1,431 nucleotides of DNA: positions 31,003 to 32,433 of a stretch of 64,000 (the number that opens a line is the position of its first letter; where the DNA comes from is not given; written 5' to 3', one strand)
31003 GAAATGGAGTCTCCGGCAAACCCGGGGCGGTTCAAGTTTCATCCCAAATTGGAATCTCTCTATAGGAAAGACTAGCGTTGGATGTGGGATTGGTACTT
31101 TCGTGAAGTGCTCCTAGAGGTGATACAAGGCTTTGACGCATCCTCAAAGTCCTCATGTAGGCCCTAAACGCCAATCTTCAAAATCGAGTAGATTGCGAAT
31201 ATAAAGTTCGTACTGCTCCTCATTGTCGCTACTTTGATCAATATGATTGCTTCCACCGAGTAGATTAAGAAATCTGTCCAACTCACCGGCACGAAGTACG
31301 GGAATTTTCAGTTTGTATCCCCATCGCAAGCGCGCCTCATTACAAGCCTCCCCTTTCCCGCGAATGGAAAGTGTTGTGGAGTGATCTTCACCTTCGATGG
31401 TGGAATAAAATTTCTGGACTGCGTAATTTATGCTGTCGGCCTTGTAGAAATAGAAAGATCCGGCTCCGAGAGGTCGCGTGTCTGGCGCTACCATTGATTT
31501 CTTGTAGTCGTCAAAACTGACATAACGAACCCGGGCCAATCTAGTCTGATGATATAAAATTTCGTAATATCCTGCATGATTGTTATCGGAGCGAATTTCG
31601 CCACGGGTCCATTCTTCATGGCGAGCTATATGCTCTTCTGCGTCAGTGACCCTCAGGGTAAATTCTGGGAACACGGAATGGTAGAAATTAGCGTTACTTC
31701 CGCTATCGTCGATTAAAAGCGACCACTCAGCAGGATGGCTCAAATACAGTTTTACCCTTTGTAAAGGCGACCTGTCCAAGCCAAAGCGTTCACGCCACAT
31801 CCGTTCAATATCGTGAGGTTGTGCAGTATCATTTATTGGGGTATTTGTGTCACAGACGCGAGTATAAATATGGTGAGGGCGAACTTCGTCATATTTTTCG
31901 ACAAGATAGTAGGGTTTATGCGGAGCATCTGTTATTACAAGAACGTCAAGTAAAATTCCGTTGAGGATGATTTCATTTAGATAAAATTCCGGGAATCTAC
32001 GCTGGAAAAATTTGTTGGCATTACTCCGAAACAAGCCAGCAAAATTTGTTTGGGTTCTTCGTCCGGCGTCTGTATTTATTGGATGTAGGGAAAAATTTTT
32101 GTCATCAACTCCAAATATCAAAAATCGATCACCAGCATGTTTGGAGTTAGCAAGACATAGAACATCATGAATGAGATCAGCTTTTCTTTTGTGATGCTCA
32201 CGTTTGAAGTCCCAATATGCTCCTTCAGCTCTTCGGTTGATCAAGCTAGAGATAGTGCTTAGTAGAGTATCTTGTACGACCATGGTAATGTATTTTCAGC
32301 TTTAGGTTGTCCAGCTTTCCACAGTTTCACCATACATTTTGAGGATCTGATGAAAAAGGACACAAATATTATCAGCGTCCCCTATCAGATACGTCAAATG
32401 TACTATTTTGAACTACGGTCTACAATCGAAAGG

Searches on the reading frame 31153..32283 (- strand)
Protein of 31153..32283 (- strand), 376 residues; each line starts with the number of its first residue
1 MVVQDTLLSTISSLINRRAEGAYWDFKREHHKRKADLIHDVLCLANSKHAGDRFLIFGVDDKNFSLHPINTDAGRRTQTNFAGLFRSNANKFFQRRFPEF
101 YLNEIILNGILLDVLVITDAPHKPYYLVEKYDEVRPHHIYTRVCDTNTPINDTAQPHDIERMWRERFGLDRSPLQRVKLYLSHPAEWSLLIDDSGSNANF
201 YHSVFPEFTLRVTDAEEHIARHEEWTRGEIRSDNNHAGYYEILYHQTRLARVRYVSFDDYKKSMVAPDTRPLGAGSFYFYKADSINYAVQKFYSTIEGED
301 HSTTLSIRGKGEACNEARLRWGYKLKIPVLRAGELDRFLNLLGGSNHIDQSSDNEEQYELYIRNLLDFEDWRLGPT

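Call 23: search_protein_families(library=pfam, proteins=[window:31153-32283:-], max_evalue=0.00001)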
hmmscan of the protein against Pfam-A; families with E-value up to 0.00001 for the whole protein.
window:31153-32283:- (376 aa): 1 family
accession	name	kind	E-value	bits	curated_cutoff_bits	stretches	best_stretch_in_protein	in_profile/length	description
PF04326.19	SLFN_AlbA_2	-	7.4e-09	36.6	25.3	1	20-150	1-117/118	Schlafen, AlbA_2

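Call 53: search_protein_families(library=padloc, proteins=[window:31153-32283:-], max_evalue=0.00001)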
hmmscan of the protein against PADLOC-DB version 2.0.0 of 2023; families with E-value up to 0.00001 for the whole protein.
window:31153-32283:- (376 aa): 1 family
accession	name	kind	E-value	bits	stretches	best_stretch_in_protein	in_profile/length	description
PDLC05032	PDC-S50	-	5.5e-79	264.1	1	7-301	5-305/387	-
